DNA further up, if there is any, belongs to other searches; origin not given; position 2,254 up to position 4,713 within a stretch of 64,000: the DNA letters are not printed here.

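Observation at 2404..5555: NosR-like flavo-FeS membrane protein plus ApbE embedded in a PQQ-alcohol-dehydrogenase/ABC operon, with no nosZ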

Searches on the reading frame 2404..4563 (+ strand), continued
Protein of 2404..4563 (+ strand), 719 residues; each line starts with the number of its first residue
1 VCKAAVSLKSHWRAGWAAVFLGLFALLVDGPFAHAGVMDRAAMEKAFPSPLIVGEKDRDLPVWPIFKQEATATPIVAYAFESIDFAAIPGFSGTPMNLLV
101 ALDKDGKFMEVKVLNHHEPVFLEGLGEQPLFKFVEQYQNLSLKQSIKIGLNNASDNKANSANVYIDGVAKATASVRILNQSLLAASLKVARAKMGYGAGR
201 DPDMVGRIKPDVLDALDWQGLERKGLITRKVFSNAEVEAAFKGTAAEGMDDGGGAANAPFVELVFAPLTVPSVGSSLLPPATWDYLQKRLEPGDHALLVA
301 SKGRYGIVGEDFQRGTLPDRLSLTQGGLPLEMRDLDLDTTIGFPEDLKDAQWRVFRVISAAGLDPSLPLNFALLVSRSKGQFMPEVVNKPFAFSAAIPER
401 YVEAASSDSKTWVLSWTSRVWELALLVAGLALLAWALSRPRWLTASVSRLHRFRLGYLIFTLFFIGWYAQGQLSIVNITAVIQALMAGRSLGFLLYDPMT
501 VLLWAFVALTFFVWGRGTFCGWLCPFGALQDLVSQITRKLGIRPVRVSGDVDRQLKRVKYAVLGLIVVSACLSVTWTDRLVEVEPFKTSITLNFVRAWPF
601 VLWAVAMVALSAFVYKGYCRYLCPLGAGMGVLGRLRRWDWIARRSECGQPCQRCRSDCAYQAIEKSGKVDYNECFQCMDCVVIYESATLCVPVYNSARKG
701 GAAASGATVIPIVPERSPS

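Call 23: search_protein_representatives(protein=window:2404-4563:+)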
Query: 719 residues. Proteins with E-value up to 0.001 (for the whole library): 4812; up to 1e-10: 1586; up to 1e-30: 315. The best 150 are listed.
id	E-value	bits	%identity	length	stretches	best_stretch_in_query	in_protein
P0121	4.9e-232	788.2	50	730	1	2-701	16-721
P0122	5.3e-185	632.7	45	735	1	17-704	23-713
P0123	2.2e-181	620.8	46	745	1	23-701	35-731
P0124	7.3e-178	609.1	46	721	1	25-703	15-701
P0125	8.5e-176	602.3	43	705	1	29-698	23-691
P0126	1.8e-174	597.9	44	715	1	30-699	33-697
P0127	1.4e-173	595.0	42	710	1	19-694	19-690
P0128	4.4e-169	580.1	43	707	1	32-699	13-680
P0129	2.2e-160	551.4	42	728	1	26-695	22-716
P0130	3.2e-157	540.9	41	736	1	15-700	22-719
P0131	9.4e-157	539.4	41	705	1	41-697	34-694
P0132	1.2e-155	535.7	43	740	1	16-699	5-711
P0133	1.8e-154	531.9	48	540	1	154-694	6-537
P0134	5.4e-153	527.0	39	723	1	36-695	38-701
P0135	1.1e-149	516.0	41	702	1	9-701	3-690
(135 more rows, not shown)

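Call 25: search_solved_structures(query=window:2404-4563:+, max_evalue=0.001, show_alignments=2)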
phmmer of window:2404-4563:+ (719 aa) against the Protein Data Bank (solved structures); distinct sequences matched with E-value up to 0.001: 0.
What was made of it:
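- Tried and rejected: A sequence search of the PDB found no homologue (call 25).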

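Call 27: find_related_loci(query=A1, collection=genome_contigs, flank=10000)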
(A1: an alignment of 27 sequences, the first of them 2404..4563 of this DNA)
Query A1 (719 aa) in genome_contigs; peptide patterns used: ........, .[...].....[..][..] (x = any residue, [..] = any of these).
600 stretches matched a pattern (row limit reached: there are more); 581 encode a relative of the query (tblastn E <= 1e-3); the best 80 are kept; 80 distinct loci.
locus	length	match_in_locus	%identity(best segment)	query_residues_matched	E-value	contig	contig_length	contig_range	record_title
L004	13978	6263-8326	77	23-714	0e+0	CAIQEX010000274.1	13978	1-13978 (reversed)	MAG: uncultured beta proteobacterium isolate Ja1-D2_bin-0275 genome assembly, contig: bin-0275:274/787, whole genome sho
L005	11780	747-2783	72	33-714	0e+0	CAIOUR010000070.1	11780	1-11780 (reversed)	MAG: uncultured beta proteobacterium isolate A1_bin-262 genome assembly, contig: bin-262:070/293, whole genome shotgun s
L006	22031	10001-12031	68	33-712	0e+0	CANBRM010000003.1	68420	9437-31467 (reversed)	MAG: Comamonadaceae bacterium isolate JR-DAM-100519-120 genome assembly, contig: JR-DAM-100519-C439, whole genome shotgu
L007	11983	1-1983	58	55-714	0e+0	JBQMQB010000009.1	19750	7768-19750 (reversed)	MAG: Giesbergeria sp. isolate SAF384-001 bin7.fa-9, whole genome shotgun sequence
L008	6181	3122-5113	57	33-699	0e+0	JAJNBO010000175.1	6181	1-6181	MAG: Ramlibacter sp. isolate C_No_T20_B_bin.133 scaffold_13475, whole genome shotgun sequence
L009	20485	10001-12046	58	34-718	0e+0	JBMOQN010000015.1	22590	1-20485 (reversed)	MAG: Pseudomonadota bacterium isolate Betzabe_MAG155 MAG155_15, whole genome shotgun sequence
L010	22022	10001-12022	77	36-712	0e+0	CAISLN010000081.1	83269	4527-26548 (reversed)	MAG: uncultured beta proteobacterium isolate Day6-2_bin-221 genome assembly, contig: bin-221:081/132, whole genome shotg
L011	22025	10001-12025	55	34-698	0e+0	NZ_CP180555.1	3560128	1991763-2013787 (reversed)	Neptuniibacter sp. QD48_55 chromosome, complete genome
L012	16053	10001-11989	58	36-700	0e+0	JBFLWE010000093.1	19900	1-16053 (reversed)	MAG: Pseudomonadota bacterium isolate MAG024 MAG024_93, whole genome shotgun sequence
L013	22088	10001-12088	57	23-708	0e+0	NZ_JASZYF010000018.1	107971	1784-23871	Variovorax gracilis strain J22R24 L61001_18, whole genome shotgun sequence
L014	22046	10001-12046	51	29-700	0e+0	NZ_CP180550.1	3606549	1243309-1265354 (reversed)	Neptuniibacter sp. QD37_6 chromosome, complete genome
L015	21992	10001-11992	58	33-698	0e+0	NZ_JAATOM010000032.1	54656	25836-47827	Variovorax sp. dw_308 32, whole genome shotgun sequence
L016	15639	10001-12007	52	33-700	0e+0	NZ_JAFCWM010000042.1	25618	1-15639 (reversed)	Massilia sp. TWR1-2-2 NODE_42_length_25618_cov_78.523158, whole genome shotgun sequence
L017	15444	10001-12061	51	19-713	0e+0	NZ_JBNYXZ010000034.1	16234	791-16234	Janthinobacterium sp. MDT1-19 NODE_34_length_16234_cov_42.207359, whole genome shotgun sequence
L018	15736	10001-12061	52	19-713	0e+0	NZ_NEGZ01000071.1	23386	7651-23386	Janthinobacterium sp. GW458P scaffold71.1, whole genome shotgun sequence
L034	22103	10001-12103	45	22-711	0e+0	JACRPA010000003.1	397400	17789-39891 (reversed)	MAG: Rhodocyclales bacterium isolate NC_groundwater_1975_Pr3_S-0.2um_66_25 scaffold_2077, whole genome shotgun sequence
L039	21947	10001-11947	41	43-698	1e-167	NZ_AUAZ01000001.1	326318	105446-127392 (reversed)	Marinobacterium litorale DSM 23545 G403DRAFT_scaffold00001.1_C, whole genome shotgun sequence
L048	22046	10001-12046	42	23-699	3e-157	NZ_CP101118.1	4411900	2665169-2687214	Marinobacter metalliresistant strain CuT 6 chromosome, complete genome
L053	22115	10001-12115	38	13-719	3e-151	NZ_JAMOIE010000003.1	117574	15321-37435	Stutzerimonas stutzeri strain CLN100 34PstCLN100gv10C003, whole genome shotgun sequence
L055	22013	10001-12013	40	33-693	2e-148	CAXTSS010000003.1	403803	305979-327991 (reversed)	MAG TPA_asm: uncultured Rhizobacter sp. isolate public_SRR11456922_metawrap_bin.1 genome assembly, contig: public_SRR114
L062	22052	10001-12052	42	33-700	1e-146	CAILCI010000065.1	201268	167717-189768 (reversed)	MAG: uncultured Burkholderiales bacterium isolate A1_bin-315 genome assembly, contig: bin-315:065/101, whole genome shot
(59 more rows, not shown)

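Call 32: search_protein_families(library=pfam, proteins=[L053:6865-8133:+, L053:8189-9061:+, L053:12896-13804:+, L053:14111-16474:+, L053:17103-19070:-, L053:19024-19860:+, L053:19910-20920:-], max_evalue=0.0001)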
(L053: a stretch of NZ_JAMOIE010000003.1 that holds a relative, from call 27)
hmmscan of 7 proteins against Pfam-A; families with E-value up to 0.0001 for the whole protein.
L053:6865-8133:+ (422 aa): 7 families
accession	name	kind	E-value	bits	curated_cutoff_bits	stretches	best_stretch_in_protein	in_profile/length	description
PF01266.30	DAO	-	1.4e-67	229.2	27.9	1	3-399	1-352/353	FAD dependent oxidoreductase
PF07992.20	Pyr_redox_2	-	1.1e-08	35.4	26.1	0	2-40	143-183/291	Pyridine nucleotide-disulphide oxidoreductase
PF13450.12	NAD_binding_8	-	1.8e-08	34.9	21.9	1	6-36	1-31/68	NAD(P)-binding Rossmann-like domain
PF00890.30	FAD_binding_2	-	3.3e-08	33.6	20.4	1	4-265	2-214/414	FAD binding domain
PF03486.20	HI0933_like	-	1.4e-06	28.4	50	0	3-53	2-52/244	HI0933-like protein Rossmann domain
PF01494.25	FAD_binding_3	-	3.2e-06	27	22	0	3-36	3-36/349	FAD binding domain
PF00070.33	Pyr_redox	-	9.5e-05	23.3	22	0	3-35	1-33/82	Pyridine nucleotide-disulphide oxidoreductase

L053:8189-9061:+ (290 aa): 0 families

L053:12896-13804:+ (302 aa): 2 families
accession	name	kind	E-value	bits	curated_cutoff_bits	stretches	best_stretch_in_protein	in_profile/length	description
PF01584.24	CheW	-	2.2e-31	108.8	23.5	1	12-145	2-136/138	CheW-like domain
PF00072.30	Response_reg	-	1.5e-16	61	30.2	1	172-278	2-101/111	Response regulator receiver domain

L053:14111-16474:+ (787 aa): 5 families
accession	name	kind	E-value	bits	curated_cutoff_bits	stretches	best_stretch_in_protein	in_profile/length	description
PF00136.26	DNA_pol_B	-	4.6e-39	134.9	23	1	380-758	20-440/453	DNA polymerase family B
PF22587.1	DNApolII_insertion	-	2e-30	105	27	1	42-102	1-61/61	DNA polymerase II, insertion domain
PF21474.3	DNApolII_N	-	1.7e-21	76.1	25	1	6-40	1-35/36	DNA polymerase II, N-terminal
PF03104.25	DNA_pol_B_exo1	-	4.8e-08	33.1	23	1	193-298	135-242/242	DNA polymerase family B, exonuclease domain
PF03175.18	DNA_pol_B_2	-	8.2e-05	22.1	25.8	0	457-504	338-385/468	DNA polymerase type B, organellar and viral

L053:17103-19070:- (655 aa): 4 families
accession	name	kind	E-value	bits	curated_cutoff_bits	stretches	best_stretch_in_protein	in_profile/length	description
PF00072.30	Response_reg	-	1.5e-45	154.3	30.2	2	8-119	2-110/111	Response regulator receiver domain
PF02518.31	HATPase_c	-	3e-20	73.2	26.4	1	392-508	2-110/111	Histidine kinase-, DNA gyrase B-, and HSP90-like ATPase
PF00512.31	HisKA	-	6.4e-08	33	26.9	1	283-348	2-64/66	His Kinase A (phospho-acceptor) domain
PF08448.16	PAS_4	-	1.4e-05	25.7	23.1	1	143-244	1-110/110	PAS fold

L053:19024-19860:+ (278 aa): 0 families

L053:19910-20920:- (336 aa): 2 families
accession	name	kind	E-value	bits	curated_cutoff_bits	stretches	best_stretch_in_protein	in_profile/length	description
PF13581.12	HATPase_c_2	-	6.5e-10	39.5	27.4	1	18-131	5-124/127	Histidine kinase-like ATPase domain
PF02518.31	HATPase_c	-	1.9e-05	25.5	26.4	1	41-116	2-82/111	Histidine kinase-, DNA gyrase B-, and HSP90-like ATPase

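Call 33: search_dna_similar(query=window:2404-4563:+, collection=plasmids, mode=protein, max_rows=40, rows=spread)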
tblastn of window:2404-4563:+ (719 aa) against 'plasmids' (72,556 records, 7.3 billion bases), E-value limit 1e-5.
Records with a match: 338; places in all: 342; records where one place covers at least 80% of the query: 305.
Best place of each record, by identity: <60% 338.
By first word of the organism name: Ralstonia 102; Sinorhizobium 42; Pseudosulfitobacter 40; Phaeobacter 17; Paracoccus 13; Escherichia 12; Azospirillum 11; Rhizobium 10; Ensifer 9; Roseibium 8; and 37 more.
By predicted mobility (MOB-suite, as given by PLSDB): non-mobilizable 173; mobilizable 104; conjugative 61.
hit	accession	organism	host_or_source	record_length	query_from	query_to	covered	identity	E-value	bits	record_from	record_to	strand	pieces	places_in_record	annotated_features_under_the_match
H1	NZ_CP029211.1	Aquabacterium olei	cell culture,soil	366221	33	699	93%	58.7%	0e+0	758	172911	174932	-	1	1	4Fe-4S binding protein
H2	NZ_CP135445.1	Thioclava sp. FTW29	-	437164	30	699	93%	39.0%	3e-126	421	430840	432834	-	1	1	4Fe-4S binding protein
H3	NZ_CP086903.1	Pseudosulfitobacter pseudonitzschiae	Skeletonema costatum,The surface ...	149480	33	698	93%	38.8%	7e-135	446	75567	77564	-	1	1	4Fe-4S binding protein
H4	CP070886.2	Pseudosulfitobacter pseudonitzschiae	Skeletonema costatum,The surface ...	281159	33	698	93%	38.8%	7e-135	446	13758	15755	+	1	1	4Fe-4S binding protein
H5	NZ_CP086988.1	Pseudosulfitobacter pseudonitzschiae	Skeletonema costatum,The surface ...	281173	33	698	93%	38.8%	7e-135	446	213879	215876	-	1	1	4Fe-4S binding protein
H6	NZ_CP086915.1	Pseudosulfitobacter pseudonitzschiae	Skeletonema costatum,The surface ...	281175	33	698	93%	38.8%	7e-135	446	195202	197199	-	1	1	4Fe-4S binding protein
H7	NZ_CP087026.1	Pseudosulfitobacter pseudonitzschiae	Mediolabrus comicus,The surface ...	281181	33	698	93%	38.8%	7e-135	446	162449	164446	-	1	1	4Fe-4S binding protein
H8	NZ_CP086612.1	Shinella zoogloeoides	-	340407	35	699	92%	38.2%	2e-127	425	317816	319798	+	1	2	4Fe-4S binding protein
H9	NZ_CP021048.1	Phaeobacter gallaeciensis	cell culture,Pacific plankton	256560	33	698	93%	37.4%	2e-130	434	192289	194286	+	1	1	4Fe-4S binding protein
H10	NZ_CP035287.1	Paracoccus versutus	whole organism,soil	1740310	59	690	88%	35.9%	1e-111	379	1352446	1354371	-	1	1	none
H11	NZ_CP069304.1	Shinella sp. PSBB067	monoisolate,Minnesota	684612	59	690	88%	35.1%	1e-110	376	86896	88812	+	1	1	NosR/NirI family protein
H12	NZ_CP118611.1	Ensifer adhaerens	Pure isolate,Rhizosphere of Cyperus ...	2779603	59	690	88%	34.8%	2e-103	355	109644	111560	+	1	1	none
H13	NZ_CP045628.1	Roseibium aggregatum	-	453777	38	690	91%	33.1%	8e-100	345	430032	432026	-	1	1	NosR/NirI family protein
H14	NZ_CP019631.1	Roseibium algicola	Rhodosorus marinus,cell culture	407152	38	690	91%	33.0%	4e-100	345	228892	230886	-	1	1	NosR/NirI family protein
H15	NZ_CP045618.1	Roseibium aggregatum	-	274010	38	690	91%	32.8%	4e-100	345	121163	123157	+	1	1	NosR/NirI family protein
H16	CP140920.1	Sinorhizobium meliloti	Medicago lupulina,whole organism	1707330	30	690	92%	32.4%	2e-95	332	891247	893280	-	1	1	regulatory protein NosR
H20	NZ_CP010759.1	Phaeobacter inhibens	cell culture,clam larvae aquaculture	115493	76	699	87%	33.6%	3e-105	360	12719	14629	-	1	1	NosR/NirI family protein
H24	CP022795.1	Ralstonia solanacearum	Solanum tuberosum,single cell,Potato ...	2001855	69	699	88%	29.8%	2e-73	267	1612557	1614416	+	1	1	regulatory protein NosR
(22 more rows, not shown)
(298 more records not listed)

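Call 34: get_annotated_region(hit=H1, flank=12000)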
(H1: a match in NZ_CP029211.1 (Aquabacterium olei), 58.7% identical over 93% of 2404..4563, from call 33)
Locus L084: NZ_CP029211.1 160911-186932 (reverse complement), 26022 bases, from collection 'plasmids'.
description: Aquabacterium olei strain NBRC 110486 plasmid pTB101, complete sequence
organism: Aquabacterium olei (NCBI taxid 1296669)
taxonomy: Bacteria; Pseudomonadota; Betaproteobacteria; Burkholderiales; ; Aquabacterium; Aquabacterium olei
host: -; source: cell culture,soil; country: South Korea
typing (MOB-suite, as given by PLSDB): non-mobilizable; replicon rep_cluster_2389
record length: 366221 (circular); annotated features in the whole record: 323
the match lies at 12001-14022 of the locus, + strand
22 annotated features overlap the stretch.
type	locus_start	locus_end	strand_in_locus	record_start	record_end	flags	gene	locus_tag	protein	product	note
CDS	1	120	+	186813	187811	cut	-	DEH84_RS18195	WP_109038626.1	HD domain-containing phosphohydrolase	-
CDS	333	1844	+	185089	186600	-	-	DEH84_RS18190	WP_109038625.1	protein adenylyltransferase SelO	-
CDS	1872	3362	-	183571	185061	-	glpK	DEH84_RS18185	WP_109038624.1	glycerol kinase GlpK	GO:0006071 - glycerol metabolic process [Evidence IEA]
CDS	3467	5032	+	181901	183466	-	glpD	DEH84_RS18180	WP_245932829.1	glycerol-3-phosphate dehydrogenase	GO:0006072 - glycerol-3-phosphate metabolic process [Evidence IEA]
CDS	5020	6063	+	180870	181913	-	-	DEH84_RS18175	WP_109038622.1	nitronate monooxygenase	-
CDS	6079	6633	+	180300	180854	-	-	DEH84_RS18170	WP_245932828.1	DUF924 family protein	-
CDS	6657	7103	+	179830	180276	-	-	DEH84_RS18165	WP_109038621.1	SRPBCC family protein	-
CDS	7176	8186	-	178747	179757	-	-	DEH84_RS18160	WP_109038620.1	inorganic phosphate transporter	GO:0006817 - phosphate ion transport [Evidence IEA]; GO:0055085 - transmembrane transport [Evidence IEA]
CDS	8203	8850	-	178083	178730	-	-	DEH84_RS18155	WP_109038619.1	DUF47 domain-containing protein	-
CDS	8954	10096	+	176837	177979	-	-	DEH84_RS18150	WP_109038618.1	class I SAM-dependent methyltransferase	-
CDS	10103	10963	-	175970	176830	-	-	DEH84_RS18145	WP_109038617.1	transporter substrate-binding domain-containing protein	-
CDS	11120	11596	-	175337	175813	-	pedF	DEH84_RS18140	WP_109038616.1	cytochrome c-550 PedF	-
CDS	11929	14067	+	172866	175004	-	-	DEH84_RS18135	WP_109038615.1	4Fe-4S binding protein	-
CDS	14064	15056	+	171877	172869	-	-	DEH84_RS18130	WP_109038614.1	FAD:protein FMN transferase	GO:0017013 - protein flavinylation [Evidence IEA]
CDS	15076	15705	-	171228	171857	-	-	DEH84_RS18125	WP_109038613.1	response regulator transcription factor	GO:0000160 - phosphorelay signal transduction system [Evidence IEA]; GO:0006355 - regulation of DNA-templated ...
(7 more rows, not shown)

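Call 35: get_annotated_region(hit=H16, flank=9000)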
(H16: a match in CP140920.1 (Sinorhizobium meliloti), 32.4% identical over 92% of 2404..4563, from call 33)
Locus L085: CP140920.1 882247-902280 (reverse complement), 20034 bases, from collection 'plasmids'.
description: Sinorhizobium meliloti strain ml56 plasmid pSymA, complete sequence
organism: Sinorhizobium meliloti (NCBI taxid 382)
taxonomy: Bacteria; Pseudomonadota; Alphaproteobacteria; Hyphomicrobiales; Rhizobiaceae; Sinorhizobium; Sinorhizobium meliloti
host: -; source: Medicago lupulina,whole organism; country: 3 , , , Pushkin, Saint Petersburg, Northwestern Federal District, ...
typing (MOB-suite, as given by PLSDB): conjugative; relaxase MOBQ; mating-pair formation MPF_T
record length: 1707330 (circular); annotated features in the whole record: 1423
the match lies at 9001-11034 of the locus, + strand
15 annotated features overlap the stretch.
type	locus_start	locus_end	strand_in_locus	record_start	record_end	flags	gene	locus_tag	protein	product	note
CDS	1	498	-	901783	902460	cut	-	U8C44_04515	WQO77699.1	YoaK family protein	-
CDS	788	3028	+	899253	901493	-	-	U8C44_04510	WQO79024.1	heavy metal translocating P-type ATPase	-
CDS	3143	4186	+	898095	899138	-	-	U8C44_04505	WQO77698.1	alpha/beta hydrolase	-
CDS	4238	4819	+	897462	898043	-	-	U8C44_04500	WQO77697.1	NAD(P)H-dependent oxidoreductase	-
CDS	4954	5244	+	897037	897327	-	-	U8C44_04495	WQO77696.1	hypothetical protein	-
CDS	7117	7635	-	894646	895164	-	-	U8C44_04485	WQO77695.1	GNAT family N-acetyltransferase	-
CDS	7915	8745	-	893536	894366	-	-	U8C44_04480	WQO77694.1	ferritin family protein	-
CDS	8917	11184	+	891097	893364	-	-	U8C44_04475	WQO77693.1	regulatory protein NosR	-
CDS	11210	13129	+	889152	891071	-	nosZ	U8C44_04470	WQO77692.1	TAT-dependent nitrous-oxide reductase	-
CDS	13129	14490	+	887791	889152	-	-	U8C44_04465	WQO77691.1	nitrous oxide reductase family maturation protein NosD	-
CDS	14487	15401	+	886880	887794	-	-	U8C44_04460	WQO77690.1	ABC transporter ATP-binding protein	-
CDS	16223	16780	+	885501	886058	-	-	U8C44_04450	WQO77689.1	nitrous oxide reductase accessory protein NosL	-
CDS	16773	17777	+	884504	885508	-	-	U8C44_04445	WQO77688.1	FAD:protein FMN transferase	-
CDS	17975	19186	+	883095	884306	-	hmpA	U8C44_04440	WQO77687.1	NO-inducible flavohemoprotein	-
CDS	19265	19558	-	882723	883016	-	-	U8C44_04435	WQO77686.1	DUF6522 family protein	-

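Call 36: get_annotated_region(hit=H10, flank=8000)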
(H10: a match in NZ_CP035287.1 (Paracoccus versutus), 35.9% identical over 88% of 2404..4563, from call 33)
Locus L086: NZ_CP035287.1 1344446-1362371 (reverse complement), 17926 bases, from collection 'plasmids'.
description: Paracoccus versutus strain UW1 plasmid pTAV4, complete sequence
organism: Paracoccus versutus (NCBI taxid 34007)
taxonomy: Bacteria; Pseudomonadota; Alphaproteobacteria; Rhodobacterales; Paracoccaceae; Paracoccus; Paracoccus versutus
host: -; source: whole organism,soil; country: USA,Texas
typing (MOB-suite, as given by PLSDB): non-mobilizable; replicon rep_cluster_746; mating-pair formation MPF_T
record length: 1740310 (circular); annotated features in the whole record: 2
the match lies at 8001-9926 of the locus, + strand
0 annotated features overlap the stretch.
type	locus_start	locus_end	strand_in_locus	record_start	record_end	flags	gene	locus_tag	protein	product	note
